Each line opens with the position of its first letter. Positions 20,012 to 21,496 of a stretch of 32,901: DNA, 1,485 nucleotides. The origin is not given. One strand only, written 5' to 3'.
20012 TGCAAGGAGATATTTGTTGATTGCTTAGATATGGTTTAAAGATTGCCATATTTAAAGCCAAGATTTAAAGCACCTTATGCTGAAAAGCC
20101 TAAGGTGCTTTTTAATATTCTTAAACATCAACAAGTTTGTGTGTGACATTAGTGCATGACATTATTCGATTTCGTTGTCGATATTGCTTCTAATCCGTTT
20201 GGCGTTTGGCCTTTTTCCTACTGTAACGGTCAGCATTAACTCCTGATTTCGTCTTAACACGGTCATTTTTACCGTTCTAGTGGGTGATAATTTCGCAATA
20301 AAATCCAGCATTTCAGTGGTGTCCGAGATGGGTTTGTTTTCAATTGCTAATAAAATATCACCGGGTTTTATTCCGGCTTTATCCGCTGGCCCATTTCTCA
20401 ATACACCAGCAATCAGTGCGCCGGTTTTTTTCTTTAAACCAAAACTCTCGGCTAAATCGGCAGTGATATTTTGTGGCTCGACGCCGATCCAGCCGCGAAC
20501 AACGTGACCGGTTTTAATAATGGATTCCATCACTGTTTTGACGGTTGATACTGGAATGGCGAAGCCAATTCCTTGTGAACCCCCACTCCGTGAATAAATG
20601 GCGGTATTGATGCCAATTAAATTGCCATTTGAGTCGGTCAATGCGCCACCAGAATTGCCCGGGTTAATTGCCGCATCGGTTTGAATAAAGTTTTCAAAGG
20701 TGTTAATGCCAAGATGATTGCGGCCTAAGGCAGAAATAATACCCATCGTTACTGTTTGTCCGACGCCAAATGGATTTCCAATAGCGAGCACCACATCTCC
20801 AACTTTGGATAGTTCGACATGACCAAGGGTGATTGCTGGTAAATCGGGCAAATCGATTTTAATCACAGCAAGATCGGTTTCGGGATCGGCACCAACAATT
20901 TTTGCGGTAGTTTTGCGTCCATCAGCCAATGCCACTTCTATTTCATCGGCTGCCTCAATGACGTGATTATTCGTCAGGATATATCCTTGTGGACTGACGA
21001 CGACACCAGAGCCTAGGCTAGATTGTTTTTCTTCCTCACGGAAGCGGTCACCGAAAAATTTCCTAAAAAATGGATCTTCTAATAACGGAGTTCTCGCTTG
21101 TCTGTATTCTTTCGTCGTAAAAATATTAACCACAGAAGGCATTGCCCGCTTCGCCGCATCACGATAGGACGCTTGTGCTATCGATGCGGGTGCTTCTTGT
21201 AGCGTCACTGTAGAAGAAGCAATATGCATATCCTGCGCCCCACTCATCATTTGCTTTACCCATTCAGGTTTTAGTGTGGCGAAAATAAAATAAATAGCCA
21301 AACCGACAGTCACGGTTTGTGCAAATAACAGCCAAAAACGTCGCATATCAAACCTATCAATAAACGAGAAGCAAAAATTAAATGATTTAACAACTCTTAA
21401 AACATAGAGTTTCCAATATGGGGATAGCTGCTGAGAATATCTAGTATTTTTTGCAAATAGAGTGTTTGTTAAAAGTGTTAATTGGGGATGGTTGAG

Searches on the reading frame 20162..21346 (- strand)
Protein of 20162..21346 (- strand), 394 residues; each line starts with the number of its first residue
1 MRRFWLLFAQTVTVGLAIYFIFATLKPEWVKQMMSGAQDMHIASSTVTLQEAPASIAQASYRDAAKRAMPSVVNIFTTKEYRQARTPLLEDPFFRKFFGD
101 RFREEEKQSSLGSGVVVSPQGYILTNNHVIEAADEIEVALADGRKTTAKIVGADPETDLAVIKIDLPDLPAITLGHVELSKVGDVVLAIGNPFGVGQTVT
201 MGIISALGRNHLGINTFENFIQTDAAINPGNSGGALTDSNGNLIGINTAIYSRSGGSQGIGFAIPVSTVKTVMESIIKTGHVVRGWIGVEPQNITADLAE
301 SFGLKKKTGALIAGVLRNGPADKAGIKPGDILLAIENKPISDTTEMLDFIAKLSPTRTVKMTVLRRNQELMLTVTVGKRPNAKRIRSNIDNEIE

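Call 24: search_protein_families(library=pfam, proteins=[window:20162-21346:-], max_evalue=0.00001)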
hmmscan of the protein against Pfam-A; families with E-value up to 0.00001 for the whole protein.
window:20162-21346:- (394 aa): 5 families
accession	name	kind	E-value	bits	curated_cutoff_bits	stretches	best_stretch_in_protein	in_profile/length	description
PF13365.12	Trypsin_2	-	3.5e-35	122.3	27.6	1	112-246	1-144/144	Trypsin-like peptidase domain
PF00089.32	Trypsin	-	2.2e-20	73.9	20.6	1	110-272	25-219/220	Trypsin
PF13180.12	PDZ_2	-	9e-15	55.2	27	1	287-376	3-80/80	PDZ domain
PF17820.7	PDZ_6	-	4.1e-12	46.1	27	1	312-365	2-54/54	PDZ domain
PF00595.29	PDZ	-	2.8e-10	40.9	23.2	1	286-364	11-81/81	PDZ domain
